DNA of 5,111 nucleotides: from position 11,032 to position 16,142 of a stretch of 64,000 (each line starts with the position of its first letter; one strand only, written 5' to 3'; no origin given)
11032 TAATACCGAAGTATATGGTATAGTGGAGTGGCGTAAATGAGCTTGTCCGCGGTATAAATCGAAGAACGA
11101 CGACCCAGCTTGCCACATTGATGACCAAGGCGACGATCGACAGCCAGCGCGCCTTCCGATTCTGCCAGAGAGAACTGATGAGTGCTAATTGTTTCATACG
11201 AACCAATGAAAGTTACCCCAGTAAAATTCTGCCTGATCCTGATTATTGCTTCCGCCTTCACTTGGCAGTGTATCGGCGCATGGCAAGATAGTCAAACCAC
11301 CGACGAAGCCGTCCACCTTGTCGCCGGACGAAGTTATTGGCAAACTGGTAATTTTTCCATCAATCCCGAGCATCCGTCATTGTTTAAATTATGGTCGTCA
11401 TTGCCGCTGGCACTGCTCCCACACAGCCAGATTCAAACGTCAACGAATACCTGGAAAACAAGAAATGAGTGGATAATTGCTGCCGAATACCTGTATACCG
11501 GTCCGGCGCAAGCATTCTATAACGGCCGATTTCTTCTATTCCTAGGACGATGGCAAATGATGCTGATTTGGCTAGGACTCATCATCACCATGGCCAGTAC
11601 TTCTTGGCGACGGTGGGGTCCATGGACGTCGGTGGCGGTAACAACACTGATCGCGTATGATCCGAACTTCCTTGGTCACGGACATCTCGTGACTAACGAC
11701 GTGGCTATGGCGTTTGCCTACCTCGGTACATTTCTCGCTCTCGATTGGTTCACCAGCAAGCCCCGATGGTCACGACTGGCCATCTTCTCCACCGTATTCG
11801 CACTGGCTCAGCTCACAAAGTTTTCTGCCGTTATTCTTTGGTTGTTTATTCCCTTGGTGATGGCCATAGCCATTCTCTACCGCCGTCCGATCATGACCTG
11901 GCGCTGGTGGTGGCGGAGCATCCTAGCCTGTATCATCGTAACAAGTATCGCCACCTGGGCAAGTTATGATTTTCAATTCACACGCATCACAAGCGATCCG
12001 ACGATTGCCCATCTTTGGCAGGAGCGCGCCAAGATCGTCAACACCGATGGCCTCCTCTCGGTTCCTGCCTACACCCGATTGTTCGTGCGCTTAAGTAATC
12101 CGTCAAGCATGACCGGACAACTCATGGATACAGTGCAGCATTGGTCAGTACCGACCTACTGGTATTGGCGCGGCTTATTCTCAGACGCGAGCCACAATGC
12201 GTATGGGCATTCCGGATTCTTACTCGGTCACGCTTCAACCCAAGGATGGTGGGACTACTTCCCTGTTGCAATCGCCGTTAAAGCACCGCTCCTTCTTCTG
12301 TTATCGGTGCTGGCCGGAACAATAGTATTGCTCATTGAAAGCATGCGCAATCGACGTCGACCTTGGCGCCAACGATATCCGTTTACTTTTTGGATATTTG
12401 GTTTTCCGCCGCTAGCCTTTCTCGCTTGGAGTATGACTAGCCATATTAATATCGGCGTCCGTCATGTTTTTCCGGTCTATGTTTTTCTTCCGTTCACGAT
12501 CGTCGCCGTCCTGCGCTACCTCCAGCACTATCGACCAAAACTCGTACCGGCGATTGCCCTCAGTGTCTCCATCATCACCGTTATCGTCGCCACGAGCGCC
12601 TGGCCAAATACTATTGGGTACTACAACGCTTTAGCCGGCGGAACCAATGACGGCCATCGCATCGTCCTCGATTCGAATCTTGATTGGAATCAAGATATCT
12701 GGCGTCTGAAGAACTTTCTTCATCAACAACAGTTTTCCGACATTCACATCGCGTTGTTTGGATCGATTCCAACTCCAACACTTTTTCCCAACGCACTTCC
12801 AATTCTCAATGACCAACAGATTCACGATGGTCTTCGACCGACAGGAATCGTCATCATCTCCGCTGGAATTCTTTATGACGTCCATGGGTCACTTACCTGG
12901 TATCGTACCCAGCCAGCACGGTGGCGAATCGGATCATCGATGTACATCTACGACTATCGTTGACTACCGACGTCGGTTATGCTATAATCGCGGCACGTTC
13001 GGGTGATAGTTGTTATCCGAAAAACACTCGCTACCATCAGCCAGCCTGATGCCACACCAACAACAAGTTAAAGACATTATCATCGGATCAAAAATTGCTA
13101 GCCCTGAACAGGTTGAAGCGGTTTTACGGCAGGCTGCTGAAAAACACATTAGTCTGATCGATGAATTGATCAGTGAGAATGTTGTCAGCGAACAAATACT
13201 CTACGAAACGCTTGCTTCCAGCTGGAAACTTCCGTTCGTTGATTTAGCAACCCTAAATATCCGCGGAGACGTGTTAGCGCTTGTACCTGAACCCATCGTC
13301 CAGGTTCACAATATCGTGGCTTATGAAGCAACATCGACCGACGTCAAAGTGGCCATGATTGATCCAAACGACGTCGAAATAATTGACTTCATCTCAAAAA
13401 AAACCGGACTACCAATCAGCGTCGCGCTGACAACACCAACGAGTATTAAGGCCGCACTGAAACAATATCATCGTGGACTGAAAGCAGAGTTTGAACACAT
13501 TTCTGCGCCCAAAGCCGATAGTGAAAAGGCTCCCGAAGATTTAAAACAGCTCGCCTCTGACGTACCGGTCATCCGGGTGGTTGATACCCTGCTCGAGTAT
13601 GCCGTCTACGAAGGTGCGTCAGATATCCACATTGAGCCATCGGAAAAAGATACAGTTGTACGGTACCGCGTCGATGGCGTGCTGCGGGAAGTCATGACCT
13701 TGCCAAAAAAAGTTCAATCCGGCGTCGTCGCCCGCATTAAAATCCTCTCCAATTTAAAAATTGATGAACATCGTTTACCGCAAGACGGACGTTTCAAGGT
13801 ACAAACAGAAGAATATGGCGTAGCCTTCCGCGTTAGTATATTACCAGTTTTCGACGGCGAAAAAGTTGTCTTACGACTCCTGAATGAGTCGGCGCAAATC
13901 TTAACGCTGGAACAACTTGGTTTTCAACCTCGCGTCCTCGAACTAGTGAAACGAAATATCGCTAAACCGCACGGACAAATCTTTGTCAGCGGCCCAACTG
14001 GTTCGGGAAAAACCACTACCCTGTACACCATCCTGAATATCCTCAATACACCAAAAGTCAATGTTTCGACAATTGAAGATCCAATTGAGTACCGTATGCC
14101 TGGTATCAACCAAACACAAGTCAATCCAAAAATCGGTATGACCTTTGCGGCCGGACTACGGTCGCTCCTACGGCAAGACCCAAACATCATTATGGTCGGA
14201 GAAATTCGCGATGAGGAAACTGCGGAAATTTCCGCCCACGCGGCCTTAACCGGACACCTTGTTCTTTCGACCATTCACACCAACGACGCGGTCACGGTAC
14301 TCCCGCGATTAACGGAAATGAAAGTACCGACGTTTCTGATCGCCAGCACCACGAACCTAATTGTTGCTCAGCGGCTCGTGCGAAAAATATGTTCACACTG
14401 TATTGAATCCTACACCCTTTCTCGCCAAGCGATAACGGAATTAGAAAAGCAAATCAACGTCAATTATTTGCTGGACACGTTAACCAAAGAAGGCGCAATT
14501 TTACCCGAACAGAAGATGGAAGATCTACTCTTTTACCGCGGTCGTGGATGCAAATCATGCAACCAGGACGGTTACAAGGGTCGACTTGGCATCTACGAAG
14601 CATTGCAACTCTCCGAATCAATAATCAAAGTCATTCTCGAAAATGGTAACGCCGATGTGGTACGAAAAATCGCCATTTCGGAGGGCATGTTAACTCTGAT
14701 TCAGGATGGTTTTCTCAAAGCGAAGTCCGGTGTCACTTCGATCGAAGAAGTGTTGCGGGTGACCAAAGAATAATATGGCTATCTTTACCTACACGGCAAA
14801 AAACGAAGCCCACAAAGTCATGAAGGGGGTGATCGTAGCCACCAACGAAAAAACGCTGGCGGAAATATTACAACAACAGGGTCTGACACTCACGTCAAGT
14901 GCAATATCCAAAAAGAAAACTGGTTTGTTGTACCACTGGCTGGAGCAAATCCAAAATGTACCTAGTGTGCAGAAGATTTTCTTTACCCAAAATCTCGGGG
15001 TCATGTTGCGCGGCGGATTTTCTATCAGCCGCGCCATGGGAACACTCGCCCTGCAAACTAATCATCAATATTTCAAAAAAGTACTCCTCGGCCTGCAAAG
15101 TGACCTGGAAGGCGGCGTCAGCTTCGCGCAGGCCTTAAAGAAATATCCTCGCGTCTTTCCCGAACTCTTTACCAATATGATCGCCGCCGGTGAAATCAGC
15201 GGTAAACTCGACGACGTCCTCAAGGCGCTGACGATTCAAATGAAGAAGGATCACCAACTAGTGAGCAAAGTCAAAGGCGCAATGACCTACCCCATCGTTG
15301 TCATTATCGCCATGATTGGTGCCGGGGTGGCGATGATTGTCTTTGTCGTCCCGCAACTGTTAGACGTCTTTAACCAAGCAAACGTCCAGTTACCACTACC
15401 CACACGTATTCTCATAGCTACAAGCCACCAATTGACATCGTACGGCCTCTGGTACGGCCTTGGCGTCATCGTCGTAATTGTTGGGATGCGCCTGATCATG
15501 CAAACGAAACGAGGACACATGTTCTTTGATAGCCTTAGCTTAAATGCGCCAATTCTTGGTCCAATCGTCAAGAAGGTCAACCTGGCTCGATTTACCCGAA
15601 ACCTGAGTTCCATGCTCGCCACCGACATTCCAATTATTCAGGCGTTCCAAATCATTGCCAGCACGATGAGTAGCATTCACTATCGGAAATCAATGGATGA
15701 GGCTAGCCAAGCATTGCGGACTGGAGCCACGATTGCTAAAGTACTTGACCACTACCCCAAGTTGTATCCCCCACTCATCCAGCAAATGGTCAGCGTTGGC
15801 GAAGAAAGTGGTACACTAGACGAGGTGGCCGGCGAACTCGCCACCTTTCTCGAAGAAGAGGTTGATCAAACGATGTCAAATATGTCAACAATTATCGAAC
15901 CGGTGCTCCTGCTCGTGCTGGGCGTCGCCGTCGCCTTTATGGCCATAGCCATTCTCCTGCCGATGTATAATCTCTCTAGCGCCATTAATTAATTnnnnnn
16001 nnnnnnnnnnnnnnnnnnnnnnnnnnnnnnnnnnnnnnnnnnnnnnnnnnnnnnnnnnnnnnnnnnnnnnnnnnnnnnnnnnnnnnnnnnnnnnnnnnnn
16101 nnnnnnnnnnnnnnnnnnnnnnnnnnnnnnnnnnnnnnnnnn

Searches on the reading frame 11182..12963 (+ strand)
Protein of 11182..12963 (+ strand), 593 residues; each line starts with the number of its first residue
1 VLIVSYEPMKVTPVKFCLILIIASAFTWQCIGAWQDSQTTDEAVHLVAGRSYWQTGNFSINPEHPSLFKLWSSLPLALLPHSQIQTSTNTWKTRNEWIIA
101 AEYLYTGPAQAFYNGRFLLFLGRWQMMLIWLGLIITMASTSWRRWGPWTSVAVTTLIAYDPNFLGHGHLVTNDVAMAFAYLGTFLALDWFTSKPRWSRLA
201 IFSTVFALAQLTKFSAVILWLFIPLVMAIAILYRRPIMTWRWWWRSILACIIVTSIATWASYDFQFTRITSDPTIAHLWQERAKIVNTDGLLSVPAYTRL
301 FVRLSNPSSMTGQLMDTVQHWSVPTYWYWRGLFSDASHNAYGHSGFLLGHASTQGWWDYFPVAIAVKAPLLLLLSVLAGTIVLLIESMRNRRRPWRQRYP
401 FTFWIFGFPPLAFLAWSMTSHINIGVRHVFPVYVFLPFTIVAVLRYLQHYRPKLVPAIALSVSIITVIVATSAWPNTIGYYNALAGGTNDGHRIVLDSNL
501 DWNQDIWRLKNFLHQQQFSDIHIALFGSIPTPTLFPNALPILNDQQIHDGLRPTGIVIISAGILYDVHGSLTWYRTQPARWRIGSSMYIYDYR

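Call 5: search_protein_families(library=pfam, proteins=[window:11182-12963:+], max_evalue=0.01)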
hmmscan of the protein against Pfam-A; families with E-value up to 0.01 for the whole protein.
window:11182-12963:+ (593 aa): 1 family
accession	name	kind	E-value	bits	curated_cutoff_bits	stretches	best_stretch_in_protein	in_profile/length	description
PF13231.12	PMT_2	-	0.0051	17.5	26.1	1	133-256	35-157/160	Dolichyl-phosphate-mannose-protein mannosyltransferase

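Call 7: search_protein_families(library=ncbifam, proteins=[window:11182-12963:+], max_evalue=0.01)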
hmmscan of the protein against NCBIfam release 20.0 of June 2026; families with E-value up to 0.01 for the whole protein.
window:11182-12963:+ (593 aa): 0 families

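Call 35: search_solved_structures(query=window:11182-12963:+, max_evalue=1, show_alignments=1)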
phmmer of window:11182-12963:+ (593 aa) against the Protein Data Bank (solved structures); distinct sequences matched with E-value up to 1: 1.
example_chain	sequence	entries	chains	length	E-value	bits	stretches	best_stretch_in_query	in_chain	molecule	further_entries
4pdh_A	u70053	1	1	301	0.19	13.6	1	481-587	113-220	TRAP dicarboxylate transporter, DctP subunit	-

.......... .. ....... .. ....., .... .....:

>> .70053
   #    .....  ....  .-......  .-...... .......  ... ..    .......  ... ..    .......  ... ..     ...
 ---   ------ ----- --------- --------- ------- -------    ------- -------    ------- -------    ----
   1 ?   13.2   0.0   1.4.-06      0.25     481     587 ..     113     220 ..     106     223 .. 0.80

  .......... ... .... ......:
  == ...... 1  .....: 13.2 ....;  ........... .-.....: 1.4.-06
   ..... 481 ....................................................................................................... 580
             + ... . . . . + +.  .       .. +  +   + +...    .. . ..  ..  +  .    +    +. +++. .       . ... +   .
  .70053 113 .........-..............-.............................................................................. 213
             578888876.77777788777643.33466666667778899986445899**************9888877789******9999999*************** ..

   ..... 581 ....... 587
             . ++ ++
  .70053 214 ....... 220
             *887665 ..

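Call 67: predict_structure(protein=window:11206-12960:+)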
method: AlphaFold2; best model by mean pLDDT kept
length: 585 residues; sequences in the alignment: 1
mean_pLDDT: 42.2   pTM: 0.28
mean pLDDT of the five models: 42.2, 41.3, 35.7, 35.3, 35.0
residues with pLDDT >= 90: 0; 70-90: 0; 50-70: 89; < 50: 496
segments of 3 or more residues with pLDDT < 50: 1-3, 5-10, 12-114, 116-121, 127-132, 142-144, 146-173, 175-186, 190-192, 197-216, 218-230, 232-364, 378-380, 387-390, 403-423, 451-492, 511-529, 537-585
pLDDT, mean of each block of 10 residues (from residue 1): 45 47 41 36 34 36 35 35 41 41 44 47 48 50 46 37 41 47 47 48 43 48 46 47 42 32 37 40 37 35 39 36 34 31 35 38 50 53 51 52 46 41 49 57 54 43 35 34 43 51 53 43 44 50 42 32 31 34 34
secondary structure, 60 per line:
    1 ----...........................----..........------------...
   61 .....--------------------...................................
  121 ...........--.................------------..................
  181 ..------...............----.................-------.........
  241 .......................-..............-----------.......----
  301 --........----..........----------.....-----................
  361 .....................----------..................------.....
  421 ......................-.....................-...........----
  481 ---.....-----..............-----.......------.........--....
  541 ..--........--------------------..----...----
elements in order: H5-31 H36-45 H58-65 H86-131 H134-150 H163-182 H189-203 H208-224 H232-263 H265-278 H290-296 H303-310 H315-324 H335-339 H345-381 H392-409 H416-442 H444-464 H466-476 E484-488 H494-507 E513-519 H526-534 H537-542 E545-552 E579-581

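Call 73: find_related_loci(query=window:11206-12960:+, collection=metagenome_contigs, flank=6000)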
Query window:11206-12960:+ (585 aa) in metagenome_contigs; peptide patterns used: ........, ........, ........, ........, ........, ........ (x = any residue, [..] = any of these).
28 stretches matched a pattern; 2 encode a relative of the query (tblastn E <= 1e-3); 2 distinct loci.
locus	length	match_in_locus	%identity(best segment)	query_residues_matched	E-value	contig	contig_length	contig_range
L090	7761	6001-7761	57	1-585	0e+0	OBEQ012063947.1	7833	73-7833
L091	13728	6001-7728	44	11-585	2e-145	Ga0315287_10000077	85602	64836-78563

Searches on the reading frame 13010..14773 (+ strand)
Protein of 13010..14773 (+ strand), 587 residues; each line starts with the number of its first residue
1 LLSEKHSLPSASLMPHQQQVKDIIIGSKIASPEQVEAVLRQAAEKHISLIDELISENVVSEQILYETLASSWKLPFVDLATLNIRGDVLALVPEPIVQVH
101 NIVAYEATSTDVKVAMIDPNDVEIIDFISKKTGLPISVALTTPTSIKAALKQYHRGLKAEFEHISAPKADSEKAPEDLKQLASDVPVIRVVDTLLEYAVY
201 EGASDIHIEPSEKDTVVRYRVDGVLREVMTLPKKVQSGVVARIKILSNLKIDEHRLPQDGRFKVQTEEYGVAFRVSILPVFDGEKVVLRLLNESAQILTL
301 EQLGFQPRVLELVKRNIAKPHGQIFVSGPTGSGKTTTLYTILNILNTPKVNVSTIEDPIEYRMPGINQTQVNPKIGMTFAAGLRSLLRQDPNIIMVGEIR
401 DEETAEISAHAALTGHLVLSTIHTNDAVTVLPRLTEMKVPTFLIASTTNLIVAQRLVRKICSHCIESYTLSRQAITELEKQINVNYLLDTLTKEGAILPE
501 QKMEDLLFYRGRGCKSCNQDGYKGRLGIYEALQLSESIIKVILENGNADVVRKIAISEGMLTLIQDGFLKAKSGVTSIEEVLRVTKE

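Call 29: search_protein_families(library=pfam, proteins=[window:13010-14773:+], max_evalue=0.001)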
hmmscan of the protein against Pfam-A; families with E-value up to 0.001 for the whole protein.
window:13010-14773:+ (587 aa): 2 families
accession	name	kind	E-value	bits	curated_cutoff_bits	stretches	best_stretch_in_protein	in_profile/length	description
PF00437.27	T2SSE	-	5.1e-130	433.9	24.9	1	182-583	3-370/370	Type II/IV secretion system protein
PF05157.20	MshEN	-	3.9e-13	49.6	23.1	1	73-156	2-86/90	MshEN domain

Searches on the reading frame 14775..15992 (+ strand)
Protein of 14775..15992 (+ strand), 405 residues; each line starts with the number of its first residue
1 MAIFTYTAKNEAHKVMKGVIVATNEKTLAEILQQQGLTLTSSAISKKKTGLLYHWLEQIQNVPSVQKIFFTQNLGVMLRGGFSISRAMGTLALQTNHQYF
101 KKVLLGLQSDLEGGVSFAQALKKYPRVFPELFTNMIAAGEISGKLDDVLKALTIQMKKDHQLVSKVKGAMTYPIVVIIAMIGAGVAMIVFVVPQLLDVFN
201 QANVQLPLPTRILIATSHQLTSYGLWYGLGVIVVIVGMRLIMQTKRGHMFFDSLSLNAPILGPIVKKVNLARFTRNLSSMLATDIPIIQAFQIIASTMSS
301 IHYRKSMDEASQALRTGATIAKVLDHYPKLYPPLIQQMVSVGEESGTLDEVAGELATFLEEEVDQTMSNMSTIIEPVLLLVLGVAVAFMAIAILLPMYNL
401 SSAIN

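Call 29: search_protein_families(library=pfam, proteins=[window:14775-15992:+], max_evalue=0.001)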
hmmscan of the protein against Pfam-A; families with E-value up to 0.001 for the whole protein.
window:14775-15992:+ (405 aa): 1 family
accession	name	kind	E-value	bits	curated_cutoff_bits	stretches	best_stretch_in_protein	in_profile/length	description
PF00482.28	T2SSF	-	1.2e-53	180.7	25.2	2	70-193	1-125/125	Type II secretion system (T2SS), protein F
